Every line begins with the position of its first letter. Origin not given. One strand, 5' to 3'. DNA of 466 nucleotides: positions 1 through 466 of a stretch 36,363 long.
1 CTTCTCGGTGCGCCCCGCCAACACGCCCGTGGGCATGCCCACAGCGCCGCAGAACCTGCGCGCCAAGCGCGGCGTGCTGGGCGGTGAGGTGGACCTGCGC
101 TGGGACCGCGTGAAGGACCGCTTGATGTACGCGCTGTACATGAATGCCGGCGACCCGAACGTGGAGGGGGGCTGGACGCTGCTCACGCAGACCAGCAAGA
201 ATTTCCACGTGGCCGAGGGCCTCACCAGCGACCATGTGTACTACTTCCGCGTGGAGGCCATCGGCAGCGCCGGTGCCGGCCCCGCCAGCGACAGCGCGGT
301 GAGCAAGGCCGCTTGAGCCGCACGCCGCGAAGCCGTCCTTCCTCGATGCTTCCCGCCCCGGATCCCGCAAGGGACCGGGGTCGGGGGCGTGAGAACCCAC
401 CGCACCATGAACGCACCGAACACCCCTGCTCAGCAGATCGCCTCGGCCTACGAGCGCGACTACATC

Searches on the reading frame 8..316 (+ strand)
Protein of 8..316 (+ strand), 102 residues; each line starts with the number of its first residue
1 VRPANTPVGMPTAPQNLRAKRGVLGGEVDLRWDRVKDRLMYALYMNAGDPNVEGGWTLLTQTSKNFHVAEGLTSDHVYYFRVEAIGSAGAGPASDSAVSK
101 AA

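Call 37: search_protein_families(library=pfam, proteins=[window:8-316:+], max_evalue=0.01)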
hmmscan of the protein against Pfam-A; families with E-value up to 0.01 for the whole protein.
window:8-316:+ (102 aa): 2 families
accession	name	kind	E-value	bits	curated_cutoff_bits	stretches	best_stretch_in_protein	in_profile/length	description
PF00041.27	fn3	-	5.4e-05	23.8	25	1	13-97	2-81/84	Fibronectin type III domain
PF25814.1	fn3_SORL1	-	0.0022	18.4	27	1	26-100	16-86/90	SORL1-like, fn3 domain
